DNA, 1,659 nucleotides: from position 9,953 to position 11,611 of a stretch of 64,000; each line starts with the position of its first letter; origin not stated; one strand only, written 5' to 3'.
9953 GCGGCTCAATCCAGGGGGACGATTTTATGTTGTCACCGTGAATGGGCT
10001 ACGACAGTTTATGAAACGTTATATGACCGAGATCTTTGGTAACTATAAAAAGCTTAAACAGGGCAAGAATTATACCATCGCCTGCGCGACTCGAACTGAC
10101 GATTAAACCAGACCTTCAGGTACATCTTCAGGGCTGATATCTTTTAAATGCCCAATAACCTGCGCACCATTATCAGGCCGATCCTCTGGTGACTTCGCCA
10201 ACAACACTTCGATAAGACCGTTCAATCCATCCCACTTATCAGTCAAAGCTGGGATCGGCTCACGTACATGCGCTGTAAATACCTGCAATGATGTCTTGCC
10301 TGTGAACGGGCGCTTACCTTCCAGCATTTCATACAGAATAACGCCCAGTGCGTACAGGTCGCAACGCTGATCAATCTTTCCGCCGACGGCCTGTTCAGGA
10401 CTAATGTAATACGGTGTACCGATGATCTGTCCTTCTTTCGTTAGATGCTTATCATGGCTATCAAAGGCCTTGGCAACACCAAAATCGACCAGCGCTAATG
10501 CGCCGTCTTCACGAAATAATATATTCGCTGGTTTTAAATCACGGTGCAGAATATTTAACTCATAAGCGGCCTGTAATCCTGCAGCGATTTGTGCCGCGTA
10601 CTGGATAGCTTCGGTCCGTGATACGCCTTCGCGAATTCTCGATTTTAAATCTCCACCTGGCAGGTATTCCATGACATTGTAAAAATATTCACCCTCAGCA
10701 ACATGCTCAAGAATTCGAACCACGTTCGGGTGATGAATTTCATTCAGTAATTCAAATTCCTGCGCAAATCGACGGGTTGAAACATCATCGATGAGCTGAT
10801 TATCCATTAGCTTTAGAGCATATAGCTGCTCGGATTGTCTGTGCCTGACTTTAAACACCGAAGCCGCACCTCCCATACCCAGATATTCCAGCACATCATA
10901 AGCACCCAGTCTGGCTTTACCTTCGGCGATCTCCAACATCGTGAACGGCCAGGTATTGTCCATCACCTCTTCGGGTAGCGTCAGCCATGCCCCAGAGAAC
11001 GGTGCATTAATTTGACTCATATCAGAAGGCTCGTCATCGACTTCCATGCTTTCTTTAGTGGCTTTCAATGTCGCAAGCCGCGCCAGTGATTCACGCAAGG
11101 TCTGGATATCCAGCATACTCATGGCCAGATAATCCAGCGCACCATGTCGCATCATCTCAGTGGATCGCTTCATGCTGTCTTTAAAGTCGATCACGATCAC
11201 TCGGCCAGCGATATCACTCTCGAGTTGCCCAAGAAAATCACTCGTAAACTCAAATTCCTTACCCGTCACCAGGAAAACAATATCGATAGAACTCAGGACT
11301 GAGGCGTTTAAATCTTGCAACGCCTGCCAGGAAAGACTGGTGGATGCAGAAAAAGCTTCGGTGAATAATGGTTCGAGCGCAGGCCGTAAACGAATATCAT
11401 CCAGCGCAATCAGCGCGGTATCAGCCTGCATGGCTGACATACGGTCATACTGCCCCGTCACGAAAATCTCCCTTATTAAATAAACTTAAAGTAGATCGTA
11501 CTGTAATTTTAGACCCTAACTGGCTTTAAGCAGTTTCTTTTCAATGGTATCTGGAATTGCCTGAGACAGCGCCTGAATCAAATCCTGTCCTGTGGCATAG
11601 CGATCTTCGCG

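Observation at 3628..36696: Local expansion of eukaryote-like Ser/Thr kinases, three with N-terminal receiver-like domains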

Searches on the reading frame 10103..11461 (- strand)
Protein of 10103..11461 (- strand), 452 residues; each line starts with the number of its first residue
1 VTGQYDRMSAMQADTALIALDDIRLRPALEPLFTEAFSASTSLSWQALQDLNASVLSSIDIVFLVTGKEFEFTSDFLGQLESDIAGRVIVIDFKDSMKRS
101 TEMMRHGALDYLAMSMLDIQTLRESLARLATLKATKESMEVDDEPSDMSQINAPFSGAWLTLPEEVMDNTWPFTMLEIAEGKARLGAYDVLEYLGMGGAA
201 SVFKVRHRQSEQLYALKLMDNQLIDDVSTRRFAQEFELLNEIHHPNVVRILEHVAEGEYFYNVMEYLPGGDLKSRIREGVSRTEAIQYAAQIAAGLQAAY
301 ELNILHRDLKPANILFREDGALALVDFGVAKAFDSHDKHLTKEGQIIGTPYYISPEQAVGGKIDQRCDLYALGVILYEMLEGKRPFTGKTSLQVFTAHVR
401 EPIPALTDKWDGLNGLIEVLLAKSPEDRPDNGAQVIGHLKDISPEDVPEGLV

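Call 3: search_protein_families(library=pfam, proteins=[window:10103-11461:-], max_evalue=0.01)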
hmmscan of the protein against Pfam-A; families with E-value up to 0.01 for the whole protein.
window:10103-11461:- (452 aa): 7 families
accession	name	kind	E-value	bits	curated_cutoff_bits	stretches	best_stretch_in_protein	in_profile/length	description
PF00069.31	Pkinase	-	7.3e-53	180.1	31.7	1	188-430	1-253/263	Protein kinase domain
PF07714.23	PK_Tyr_Ser-Thr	-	1.1e-34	120.4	23.1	1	191-430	4-250/258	Protein tyrosine and serine/threonine kinase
PF03109.22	ABC1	-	1.1e-07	31.6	22.9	1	229-339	117-223/244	ABC1 atypical kinase-like domain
PF01636.29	APH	-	1.4e-07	32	23.2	1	287-330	152-197/239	Phosphotransferase enzyme family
PF13095.12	FTA2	-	0.0027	17.8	30.2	0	186-222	22-56/214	Kinetochore Sim4 complex subunit FTA2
PF06293.20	Kdo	-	0.0039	17.1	21.3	0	263-328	95-167/207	Lipopolysaccharide kinase (Kdo/WaaP) family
PF17667.7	Pkinase_fungal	-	0.0051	16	24.1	0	280-355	283-362/387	Fungal protein kinase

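Call 19: find_related_loci(query=window:10103-11461:-, collection=genome_contigs, flank=10000)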
Query window:10103-11461:- (452 aa) in genome_contigs; peptide patterns used: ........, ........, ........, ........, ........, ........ (x = any residue, [..] = any of these).
18 stretches matched a pattern, but none encodes a relative of the query by tblastn (E <= 1e-3).

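Call 20: find_homologous_proteins(query=window:10103-11461:-, max_evalue=1e-20)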
Query window:10103-11461:- (452 aa): 6048 proteins with E <= 1e-20 among 8000 candidates; the best 120 are listed.
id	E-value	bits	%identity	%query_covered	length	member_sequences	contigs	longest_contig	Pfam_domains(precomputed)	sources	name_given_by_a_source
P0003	2.1e-297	1004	100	100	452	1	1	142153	PF07714.24,PF00069.32,PF03109.23,PF01636.30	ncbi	-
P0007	8.0e-136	471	63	68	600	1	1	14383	PF07714.24,PF00069.32,PF03109.23,PF01636.30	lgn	-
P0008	3.8e-127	443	62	67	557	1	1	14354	PF07714.24,PF00069.32,PF03109.23,PF01636.30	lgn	-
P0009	5.2e-118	413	58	68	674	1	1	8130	PF07714.24,PF00069.32,PF03109.23,PF01636.30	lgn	-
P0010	6.6e-117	409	50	85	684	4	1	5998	PF07714.24,PF00069.32,PF03109.23,PF01636.30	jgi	-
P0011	3.5e-114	400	56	70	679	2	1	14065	PF07714.24,PF00069.32,PF03109.23,PF01636.30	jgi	-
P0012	9.3e-113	395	58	66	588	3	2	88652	PF07714.24,PF00069.32,PF03109.23,PF01636.30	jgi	jgi:serine/threonine protein kinase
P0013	1.4e-112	395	58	67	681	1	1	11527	PF07714.24,PF00069.32,PF03109.23,PF01636.30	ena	-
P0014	1.8e-112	395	57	68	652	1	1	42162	PF07714.24,PF00069.32,PF03109.23,PF01636.30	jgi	-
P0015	8.9e-112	392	55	70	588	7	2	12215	PF07714.24,PF00069.32,PF03109.23,PF01636.30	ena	-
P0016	1.5e-109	385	55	67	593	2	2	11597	PF07714.24,PF00069.32,PF03109.23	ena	-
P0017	2.2e-107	378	55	67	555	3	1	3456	PF07714.24,PF00069.32,PF03109.23,PF01636.30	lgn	-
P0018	2.3e-107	378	58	66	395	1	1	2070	PF07714.24,PF00069.32,PF03109.23,PF01636.30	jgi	jgi:serine/threonine protein kinase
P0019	5.9e-106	373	55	67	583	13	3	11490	PF07714.24,PF00069.32,PF03109.23,PF01636.30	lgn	-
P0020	1.0e-105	372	50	74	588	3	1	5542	PF07714.24,PF00069.32,PF03109.23,PF01636.30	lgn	-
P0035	1.0e-73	267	44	61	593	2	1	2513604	PF07714.24,PF00069.32,PF03109.23,PF01636.30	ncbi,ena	-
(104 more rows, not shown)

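Call 22: find_encoding_contigs(protein=P0035, flank=10000, max_places=2)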
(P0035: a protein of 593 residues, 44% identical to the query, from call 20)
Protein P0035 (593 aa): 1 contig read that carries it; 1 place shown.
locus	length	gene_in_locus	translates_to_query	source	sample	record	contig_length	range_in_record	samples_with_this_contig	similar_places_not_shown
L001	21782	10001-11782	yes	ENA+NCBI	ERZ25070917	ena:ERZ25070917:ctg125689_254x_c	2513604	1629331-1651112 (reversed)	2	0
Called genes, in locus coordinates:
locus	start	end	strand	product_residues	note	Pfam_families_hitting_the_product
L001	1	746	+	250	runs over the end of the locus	PF01171:ATP_bind_3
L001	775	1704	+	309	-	PF03279:Lip_A_acyltrans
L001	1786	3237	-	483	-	PF02386:TrkH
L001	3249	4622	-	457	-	PF00070:Pyr_redox (faint), PF01210:NAD_Gly3P_dh_N (faint), PF01488:Shikimate_DH (faint), PF02254:TrkA_N, PF02558:ApbA (faint), PF02080:TrkA_C, PF02254:TrkA_N, PF02080:TrkA_C (weak), +7 more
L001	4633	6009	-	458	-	PF00072:Response_reg, PF00158:Sigma54_activat, PF14532:Sigma54_activ_2, PF07728:AAA_5 (weak), PF25601:AAA_lid_14, PF02954:HTH_8 (weak)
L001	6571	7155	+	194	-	-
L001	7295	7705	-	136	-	-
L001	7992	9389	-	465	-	PF00133:tRNA-synt_1 (faint), PF01406:tRNA-synt_1e, PF09334:tRNA-synt_1g (weak), PF09190:DALR_2, PF23493:CysS_C (faint)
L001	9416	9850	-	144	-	PF01502:PRA-CH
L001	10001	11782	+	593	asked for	PF00069:Pkinase, PF07714:PK_Tyr_Ser-Thr, PF01636:APH (faint), PF03109:ABC1 (weak)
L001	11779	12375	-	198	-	PF05175:MTS, PF02475:TRM5-TYW2_MTfase (weak), PF02353:CMAS (weak), PF06325:PrmA, PF02390:Methyltransf_4 (faint), PF13847:Methyltransf_31, PF13649:Methyltransf_25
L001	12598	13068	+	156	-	PF08534:Redoxin, PF00578:AhpC-TSA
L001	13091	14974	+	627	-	PF05170:AsmA, PF05359:DUF748, PF13116:YhdP, PF27051:TamB_N (faint), PF05170:AsmA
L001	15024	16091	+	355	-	PF00730:HhH-GPD, PF00633:HHH, PF14815:NUDIX_4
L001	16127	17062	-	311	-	PF00140:Sigma70_r1_2, PF04542:Sigma70_r2, PF04539:Sigma70_r3, PF04545:Sigma70_r4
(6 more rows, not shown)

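Call 23: find_encoding_contigs(protein=P0007, flank=10000, max_places=2)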
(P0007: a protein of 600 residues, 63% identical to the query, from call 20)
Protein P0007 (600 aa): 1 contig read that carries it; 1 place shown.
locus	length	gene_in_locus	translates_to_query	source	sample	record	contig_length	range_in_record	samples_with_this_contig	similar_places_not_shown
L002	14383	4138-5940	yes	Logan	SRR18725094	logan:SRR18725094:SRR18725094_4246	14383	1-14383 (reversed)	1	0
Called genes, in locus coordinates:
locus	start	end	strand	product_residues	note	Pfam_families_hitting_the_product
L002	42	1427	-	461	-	PF01406:tRNA-synt_1e, PF01921:tRNA-synt_1f (faint), PF00133:tRNA-synt_1 (faint), PF09334:tRNA-synt_1g (weak), PF09190:DALR_2, PF23493:CysS_C (weak)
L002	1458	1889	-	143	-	PF01502:PRA-CH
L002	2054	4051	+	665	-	PF00069:Pkinase, PF01636:APH (faint), PF07714:PK_Tyr_Ser-Thr, PF03109:ABC1 (weak)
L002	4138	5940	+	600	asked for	PF01636:APH (faint), PF00069:Pkinase, PF07714:PK_Tyr_Ser-Thr, PF03109:ABC1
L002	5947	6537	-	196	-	PF05175:MTS, PF02475:TRM5-TYW2_MTfase (weak), PF13489:Methyltransf_23 (weak), PF06325:PrmA, PF02390:Methyltransf_4 (faint), PF13847:Methyltransf_31, PF13649:Methyltransf_25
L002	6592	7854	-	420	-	PF00072:Response_reg, PF00990:GGDEF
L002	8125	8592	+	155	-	PF08534:Redoxin, PF00578:AhpC-TSA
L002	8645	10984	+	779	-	PF05170:AsmA, PF05359:DUF748, PF13116:YhdP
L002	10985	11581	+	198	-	-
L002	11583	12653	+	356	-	PF00730:HhH-GPD, PF00633:HHH, PF14815:NUDIX_4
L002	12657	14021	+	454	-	PF00072:Response_reg (weak), PF00069:Pkinase, PF07714:PK_Tyr_Ser-Thr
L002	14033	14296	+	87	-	PF04362:Iron_traffic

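Call 77: search_protein_families(library=ncbifam, proteins=[window:10103-11461:-], max_evalue=0.001)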
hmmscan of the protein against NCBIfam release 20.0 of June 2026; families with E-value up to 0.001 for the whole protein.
window:10103-11461:- (452 aa): 20 families
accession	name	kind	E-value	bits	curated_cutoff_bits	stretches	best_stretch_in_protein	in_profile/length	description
NF033483.0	PknB_PASTA_kin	equivalog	1.4e-68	232.4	450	1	186-442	7-268/563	Stk1 family PASTA domain-containing Ser/Thr kinase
NF047741.1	antiphage_MADS6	equivalog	1.6e-47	162.4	460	2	257-442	270-460/612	methylation-associated defense system protein kinase MAD6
NF052427.1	StpK7MSMEG_1200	equivalog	1.7e-39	135.8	900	1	184-435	5-261/601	serine/threonine protein kinase StpK7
TIGR03903.1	TOMM_kin_cyc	equivalog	1.1e-29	103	705.75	1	213-435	5-240/1267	TOMM system kinase/cyclase fusion protein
NF009651.0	PRK13184.1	equivalog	7e-25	87.2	839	1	186-394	2-239/932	serine/threonine-protein kinase PknD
NF038150.1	lanthi_synth_IV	equivalog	1.1e-22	80.2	650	1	230-437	237-451/851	class IV lanthionine synthetase LanL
NF053615.1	SerThrKinAfsKStmc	equivalog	1.4e-22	80.2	1300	1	183-431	10-257/809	protein serine/threonine kinase AfsK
NF033442.0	BREX_PglW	equivalog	1.6e-18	65.9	990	1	179-388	505-712/1391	BREX system serine/threonine kinase PglW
NF038151.1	lanthi_synth_III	equivalog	1.1e-14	53.9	575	1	228-380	266-423/833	class III lanthionine synthetase LanKC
TIGR03724.2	arch_bud32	equivalog_domain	1.7e-09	37.4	125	1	199-336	14-137/193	KEOPS complex kinase/ATPase Bud32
NF043056.1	T4SS_LegK1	equivalog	6.5e-08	31.6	550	1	231-379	124-283/516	Dot/Icm T4SS effector kinase LegK1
NF011463.0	PRK14879.1-4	equivalog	3.4e-07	29.9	188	1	186-332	26-162/237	Kae1-associated kinase Bud32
NF007174.0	PRK09605.1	equivalog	4.9e-07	28.6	447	1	184-337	342-480/535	bifunctional N(6)-L-threonylcarbamoyladenine synthase/serine/threonine protein kinase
NF011464.0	PRK14879.1-7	equivalog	1.2e-05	25.2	246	1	259-335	80-153/221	Kae1-associated kinase Bud32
NF011460.0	PRK14879.1-1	equivalog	4e-05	22.9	199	1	199-336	32-163/232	Kae1-associated kinase Bud32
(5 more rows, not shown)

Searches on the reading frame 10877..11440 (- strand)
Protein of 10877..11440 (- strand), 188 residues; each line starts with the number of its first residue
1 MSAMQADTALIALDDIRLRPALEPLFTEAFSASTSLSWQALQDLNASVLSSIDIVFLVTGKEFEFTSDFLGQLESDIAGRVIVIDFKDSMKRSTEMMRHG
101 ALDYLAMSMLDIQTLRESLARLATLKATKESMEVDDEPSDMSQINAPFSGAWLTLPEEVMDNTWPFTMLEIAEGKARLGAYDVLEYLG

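Call 14: find_homologous_proteins(query=window:10877-11440:-, max_evalue=0.001)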
Query seq(188 aa): 363 candidates shared short words with the query, none scored E <= 0.001.

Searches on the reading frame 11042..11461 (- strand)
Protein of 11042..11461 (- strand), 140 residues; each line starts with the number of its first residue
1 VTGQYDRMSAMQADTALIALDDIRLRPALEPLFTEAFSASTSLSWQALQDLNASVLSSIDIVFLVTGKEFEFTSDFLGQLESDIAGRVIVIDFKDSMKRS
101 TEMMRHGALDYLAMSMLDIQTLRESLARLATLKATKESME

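Call 33: search_solved_structures(query=A2, max_evalue=1, show_alignments=1)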
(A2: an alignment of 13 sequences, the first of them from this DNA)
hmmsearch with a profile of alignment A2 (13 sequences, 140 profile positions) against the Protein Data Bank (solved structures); distinct sequences matched with E-value up to 1: 27.
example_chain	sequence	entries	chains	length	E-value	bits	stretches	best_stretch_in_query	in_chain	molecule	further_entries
7w9h_A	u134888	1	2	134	2e-07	34.1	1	13-112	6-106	Response regulator protein FleR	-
8svz_A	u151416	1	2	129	1.8e-06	31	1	12-112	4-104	Two-component response regulator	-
8imw_A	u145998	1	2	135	6.1e-06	29.3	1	11-112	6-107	Transcriptional regulator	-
9of8_A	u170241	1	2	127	7.9e-06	28.9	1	12-112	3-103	PmrA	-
7m0s_A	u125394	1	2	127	8.6e-06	28.8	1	12-112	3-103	Two-component system response regulator PmrA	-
9of4_A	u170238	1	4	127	1.4e-05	28.2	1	12-112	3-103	PmrA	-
9of5_A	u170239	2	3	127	1.5e-05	28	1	12-112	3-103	PmrA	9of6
9of3_A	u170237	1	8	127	7e-05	25.9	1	12-112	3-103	PmrA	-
9of7_A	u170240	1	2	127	8.4e-05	25.6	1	12-112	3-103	PmrA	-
1zy2_A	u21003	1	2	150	0.0013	21.7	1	15-113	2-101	transcriptional regulator NtrC1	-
5xso_A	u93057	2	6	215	0.0044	20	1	12-126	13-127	Response regulator FixJ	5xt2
5lwl_A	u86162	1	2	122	0.0051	19.8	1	14-112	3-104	Transcriptional regulatory protein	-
3eq2_A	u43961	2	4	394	0.0063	19.5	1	14-124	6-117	Probable two-component response regulator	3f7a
4l4u_A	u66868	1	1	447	0.0084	19.1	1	15-113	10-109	Transcriptional regulator (NtrC family)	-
1ny5_A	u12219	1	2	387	0.012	18.6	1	15-113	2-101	transcriptional regulator (NtrC family)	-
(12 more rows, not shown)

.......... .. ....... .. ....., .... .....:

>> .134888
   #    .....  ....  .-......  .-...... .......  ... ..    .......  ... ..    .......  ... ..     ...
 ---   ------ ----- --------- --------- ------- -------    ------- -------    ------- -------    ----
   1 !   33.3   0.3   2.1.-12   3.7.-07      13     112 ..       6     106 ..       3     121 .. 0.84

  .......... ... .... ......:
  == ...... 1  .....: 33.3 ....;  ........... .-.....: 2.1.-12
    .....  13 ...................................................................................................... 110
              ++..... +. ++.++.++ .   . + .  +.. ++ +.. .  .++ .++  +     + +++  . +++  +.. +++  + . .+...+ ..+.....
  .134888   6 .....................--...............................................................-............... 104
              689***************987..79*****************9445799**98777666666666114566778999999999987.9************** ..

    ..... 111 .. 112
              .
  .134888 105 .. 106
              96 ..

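Call 81: predict_structure(alignment_id=A2)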
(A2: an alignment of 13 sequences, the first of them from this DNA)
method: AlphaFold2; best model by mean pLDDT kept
length: 140 residues; sequences in the alignment: 13
mean_pLDDT: 82.9   pTM: 0.77
mean pLDDT of the five models: 82.9, 81.3, 81.0, 79.7, 79.2
residues with pLDDT >= 90: 50; 70-90: 76; 50-70: 5; < 50: 9
segments of 3 or more residues with pLDDT < 50: 3-10
pLDDT, mean of each block of 10 residues (from residue 1): 47 79 88 87 83 82 88 84 82 94 92 94 88 73
secondary structure, 60 per line:
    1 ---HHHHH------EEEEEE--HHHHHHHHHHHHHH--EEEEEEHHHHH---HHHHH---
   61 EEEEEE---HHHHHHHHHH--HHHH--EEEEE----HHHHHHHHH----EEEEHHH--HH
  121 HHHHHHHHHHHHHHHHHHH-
elements in order: H4-8 E15-20 H23-36 E39-44 H45-49 H53-57 E61-66 H70-79 H82-85 E88-92 H97-105 E110-113 H119-139

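Call 83: fold_search(model_id=the predicted structure, library=pdb)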
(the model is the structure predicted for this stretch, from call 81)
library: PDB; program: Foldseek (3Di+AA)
matches with E <= 10: 1650; with E <= 0.001: 99
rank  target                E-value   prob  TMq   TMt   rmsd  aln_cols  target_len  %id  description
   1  1l5y_A                5.5e-05  1.00  0.56  0.55   4.5       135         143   18  CRYSTAL STRUCTURE OF MG2+ / BEF3-BOUND RECEIVER DOMAIN OF SINORHIZOBIUM MELILOTI DCTD (released 2002-10-23)
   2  4dn6_A                5.9e-05  1.00  0.71  0.78   2.4       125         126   20  Crystal structure of a putative pilus assembly protein (cpaE) from Burkholderia thailandensis E264 at 2.80 A resolutio (released 2012-02-29)
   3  4uhk_B                5.9e-05  1.00  0.68  0.73   3.3       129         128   23  Crystal structure of the receiver domain of CpxR from E. coli (phosphorylated) (released 2016-04-13)
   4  4dad                  6.3e-05  1.00  0.69  0.72   2.6       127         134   19  Crystal structure of a Putative pilus assembly-related protein (BPSS2195) from Burkholderia pseudomallei K96243 at 2.50  (released 2012-01-25)
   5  1zes_C                6.7e-05  1.00  0.53  0.60   4.3       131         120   17  BeF3- activated PhoB receiver domain (released 2005-09-20)
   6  5m7p_B                7.6e-05  1.00  0.70  0.25   3.0       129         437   17  Crystal structure of NtrX from Brucella abortus in complex with ADP processed with the CrystalDirect automated mountin (released 2017-01-25)
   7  4uhk_A                9.2e-05  1.00  0.68  0.72   3.3       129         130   23  Crystal structure of the receiver domain of CpxR from E. coli (phosphorylated) (released 2016-04-13)
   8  4uhj_A                9.8e-05  1.00  0.68  0.75   3.2       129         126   23  Crystal structure of the receiver domain of CpxR from E. coli (orthorhombic form) (released 2016-04-13)
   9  1l5y_B                9.8e-05  1.00  0.55  0.52   5.2       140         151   18  CRYSTAL STRUCTURE OF MG2+ / BEF3-BOUND RECEIVER DOMAIN OF SINORHIZOBIUM MELILOTI DCTD (released 2002-10-23)
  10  9of6_B                1.2e-04  1.00  0.69  0.77   2.9       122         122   19  Structure of the Acinetobacter baumannii Response Regulator PmrA Receiver Domain I13M Mutation in Active Dimer State (released 2025-11-26)
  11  5m7p_A                1.6e-04  1.00  0.65  0.23   3.2       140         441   15  Crystal structure of NtrX from Brucella abortus in complex with ADP processed with the CrystalDirect automated mountin (released 2017-01-25)
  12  4l85_A                1.6e-04  1.00  0.56  0.66   3.7       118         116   20  Crystal structure of receiver domain of KdpE D52A mutant from E. coli (released 2014-02-19)
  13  4l85_C                1.7e-04  1.00  0.63  0.72   3.2       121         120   22  Crystal structure of receiver domain of KdpE D52A mutant from E. coli (released 2014-02-19)
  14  6swl_B                2.0e-04  1.00  0.60  0.64   4.0       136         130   19  The REC domain of XynC, a response regulator from Geobacillus stearothermophilus (released 2020-10-14)
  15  9of4_C                2.1e-04  1.00  0.66  0.74   3.3       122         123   20  Structure of the Acinetobacter baumannii Response Regulator PmrA Receiver Domain M12I Mutation (released 2025-11-26)
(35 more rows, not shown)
